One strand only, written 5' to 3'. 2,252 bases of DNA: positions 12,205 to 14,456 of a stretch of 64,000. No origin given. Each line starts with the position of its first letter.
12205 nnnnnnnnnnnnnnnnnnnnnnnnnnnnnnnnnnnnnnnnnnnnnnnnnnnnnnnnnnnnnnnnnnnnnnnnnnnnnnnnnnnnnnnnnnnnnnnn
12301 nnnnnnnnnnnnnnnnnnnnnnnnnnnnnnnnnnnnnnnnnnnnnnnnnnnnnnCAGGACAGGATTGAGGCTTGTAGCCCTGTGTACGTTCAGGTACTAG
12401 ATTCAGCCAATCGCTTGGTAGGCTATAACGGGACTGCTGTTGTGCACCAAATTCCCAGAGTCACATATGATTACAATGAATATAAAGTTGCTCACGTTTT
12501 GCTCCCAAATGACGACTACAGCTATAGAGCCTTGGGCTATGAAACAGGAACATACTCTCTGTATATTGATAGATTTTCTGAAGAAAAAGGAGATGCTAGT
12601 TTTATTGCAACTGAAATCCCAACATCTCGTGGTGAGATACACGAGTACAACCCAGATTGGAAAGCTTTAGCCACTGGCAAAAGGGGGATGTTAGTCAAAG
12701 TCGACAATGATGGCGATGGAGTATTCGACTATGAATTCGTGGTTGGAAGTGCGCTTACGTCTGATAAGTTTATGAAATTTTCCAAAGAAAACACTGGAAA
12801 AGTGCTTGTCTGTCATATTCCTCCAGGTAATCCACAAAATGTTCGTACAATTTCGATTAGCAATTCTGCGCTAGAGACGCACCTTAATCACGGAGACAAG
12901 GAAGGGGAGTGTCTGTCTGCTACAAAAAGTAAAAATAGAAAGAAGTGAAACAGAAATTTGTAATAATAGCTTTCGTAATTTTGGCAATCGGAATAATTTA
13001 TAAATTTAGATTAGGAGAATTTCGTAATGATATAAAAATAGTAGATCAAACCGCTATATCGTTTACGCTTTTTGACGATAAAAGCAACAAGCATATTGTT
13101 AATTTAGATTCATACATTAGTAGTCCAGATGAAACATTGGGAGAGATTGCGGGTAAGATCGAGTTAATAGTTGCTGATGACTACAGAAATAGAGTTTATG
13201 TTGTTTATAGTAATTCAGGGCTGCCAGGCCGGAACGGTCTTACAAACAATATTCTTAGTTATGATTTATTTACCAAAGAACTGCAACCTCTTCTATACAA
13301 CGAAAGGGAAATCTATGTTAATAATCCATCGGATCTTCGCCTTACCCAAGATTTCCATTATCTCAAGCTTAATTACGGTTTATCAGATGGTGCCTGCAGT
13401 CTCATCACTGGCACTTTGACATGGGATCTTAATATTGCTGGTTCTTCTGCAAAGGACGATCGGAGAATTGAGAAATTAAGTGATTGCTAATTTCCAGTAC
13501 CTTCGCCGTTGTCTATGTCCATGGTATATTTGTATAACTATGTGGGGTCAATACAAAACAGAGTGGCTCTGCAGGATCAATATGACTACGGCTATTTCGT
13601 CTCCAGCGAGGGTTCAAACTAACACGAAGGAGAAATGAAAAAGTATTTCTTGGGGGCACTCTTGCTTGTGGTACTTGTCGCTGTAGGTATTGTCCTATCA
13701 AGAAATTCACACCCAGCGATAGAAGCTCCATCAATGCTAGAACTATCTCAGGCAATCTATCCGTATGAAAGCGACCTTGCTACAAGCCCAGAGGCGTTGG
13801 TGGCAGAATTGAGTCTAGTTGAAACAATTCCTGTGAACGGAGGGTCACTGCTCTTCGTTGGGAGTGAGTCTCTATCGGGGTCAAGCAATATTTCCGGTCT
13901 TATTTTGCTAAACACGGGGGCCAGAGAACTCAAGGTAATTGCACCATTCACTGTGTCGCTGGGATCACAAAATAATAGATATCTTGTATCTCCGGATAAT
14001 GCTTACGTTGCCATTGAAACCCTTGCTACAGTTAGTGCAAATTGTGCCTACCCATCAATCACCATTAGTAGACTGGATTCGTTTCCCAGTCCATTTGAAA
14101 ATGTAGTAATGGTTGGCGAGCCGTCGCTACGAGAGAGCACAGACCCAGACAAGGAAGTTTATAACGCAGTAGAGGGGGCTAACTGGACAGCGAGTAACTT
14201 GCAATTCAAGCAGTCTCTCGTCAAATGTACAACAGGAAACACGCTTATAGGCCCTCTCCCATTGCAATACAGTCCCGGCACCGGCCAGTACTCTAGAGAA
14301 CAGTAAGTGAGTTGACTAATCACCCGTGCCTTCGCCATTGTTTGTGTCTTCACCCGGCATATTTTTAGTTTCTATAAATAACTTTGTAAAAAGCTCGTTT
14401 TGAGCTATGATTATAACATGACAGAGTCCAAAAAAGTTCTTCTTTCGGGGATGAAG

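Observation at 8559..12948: Orphan multi-TM sensor kinase coupled to a 923-aa secreted beta-helix/SH3b/lytic-transglycosylase-like protein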

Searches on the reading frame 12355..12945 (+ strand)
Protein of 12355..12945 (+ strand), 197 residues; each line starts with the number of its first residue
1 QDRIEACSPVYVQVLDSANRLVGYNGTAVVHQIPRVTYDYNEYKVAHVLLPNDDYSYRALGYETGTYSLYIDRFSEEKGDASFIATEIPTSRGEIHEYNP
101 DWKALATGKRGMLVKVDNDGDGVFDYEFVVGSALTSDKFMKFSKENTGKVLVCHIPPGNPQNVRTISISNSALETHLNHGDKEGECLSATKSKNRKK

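Call 75: find_homologous_proteins(query=window:12355-12945:+, max_evalue=0.001)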
Query window:12355-12945:+ (197 aa): 12 proteins with E <= 0.001 among 60 candidates.
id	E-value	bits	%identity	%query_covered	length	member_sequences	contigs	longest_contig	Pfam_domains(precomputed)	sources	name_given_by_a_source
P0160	1.6e-24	105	76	19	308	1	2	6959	PF13620.13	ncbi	ncbi:MAG: carboxypeptidase-like regulatory domain-containing protein [Gemmatimonadota bacterium]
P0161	3.4e-24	104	76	19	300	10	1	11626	PF13620.13,PF17210.10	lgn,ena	-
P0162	3.8e-24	103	74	19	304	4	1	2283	PF13620.13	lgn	-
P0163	4.6e-24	103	76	19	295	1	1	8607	PF13620.13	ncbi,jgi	jgi:hypothetical protein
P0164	1.2e-23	102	42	42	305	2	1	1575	-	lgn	-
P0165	1.5e-23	102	76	19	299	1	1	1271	PF13620.13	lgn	-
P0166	3.3e-23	100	76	19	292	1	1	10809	PF13620.13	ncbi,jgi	jgi:hypothetical protein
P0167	6.7e-22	96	76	19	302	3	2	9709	PF13620.13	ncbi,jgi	jgi:hypothetical protein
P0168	9.2e-22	96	35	69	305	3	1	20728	PF13620.13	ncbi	ncbi:MAG: carboxypeptidase-like regulatory domain-containing protein [Gemmatimonadota bacterium]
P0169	1.3e-19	89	76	19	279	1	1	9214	PF13620.13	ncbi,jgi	jgi:hypothetical protein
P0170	1.5e-19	88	34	68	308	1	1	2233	-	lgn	-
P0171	4.0e-6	45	50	23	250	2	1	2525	-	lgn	-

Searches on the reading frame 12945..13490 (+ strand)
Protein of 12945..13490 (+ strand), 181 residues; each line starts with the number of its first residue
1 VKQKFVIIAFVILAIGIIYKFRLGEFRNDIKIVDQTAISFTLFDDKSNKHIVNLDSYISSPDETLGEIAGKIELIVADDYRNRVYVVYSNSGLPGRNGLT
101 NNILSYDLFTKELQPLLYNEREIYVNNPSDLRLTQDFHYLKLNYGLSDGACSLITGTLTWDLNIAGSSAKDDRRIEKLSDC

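Call 3: search_protein_families(library=pfam, proteins=[window:12945-13490:+], max_evalue=1)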
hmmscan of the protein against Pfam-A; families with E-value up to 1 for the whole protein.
window:12945-13490:+ (181 aa): 0 families

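Call 4: search_protein_families(library=ncbifam, proteins=[window:12945-13490:+], max_evalue=1)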
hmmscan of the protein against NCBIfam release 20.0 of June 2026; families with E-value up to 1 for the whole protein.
window:12945-13490:+ (181 aa): 0 families

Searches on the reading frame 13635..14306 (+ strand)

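Call 3: search_protein_families(library=pfam, proteins=[window:13635-14306:+], max_evalue=1)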
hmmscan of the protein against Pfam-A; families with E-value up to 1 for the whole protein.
window:13635-14306:+ (223 aa): 1 family
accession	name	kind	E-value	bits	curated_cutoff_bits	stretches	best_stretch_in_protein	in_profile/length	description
PF08139.17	LPAM_1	-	0.29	12.1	20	1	1-14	1-14/18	Prokaryotic membrane lipoprotein lipid attachment site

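Call 4: search_protein_families(library=ncbifam, proteins=[window:13635-14306:+], max_evalue=1)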
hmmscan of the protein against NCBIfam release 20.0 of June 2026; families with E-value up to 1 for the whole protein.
window:13635-14306:+ (223 aa): 0 families
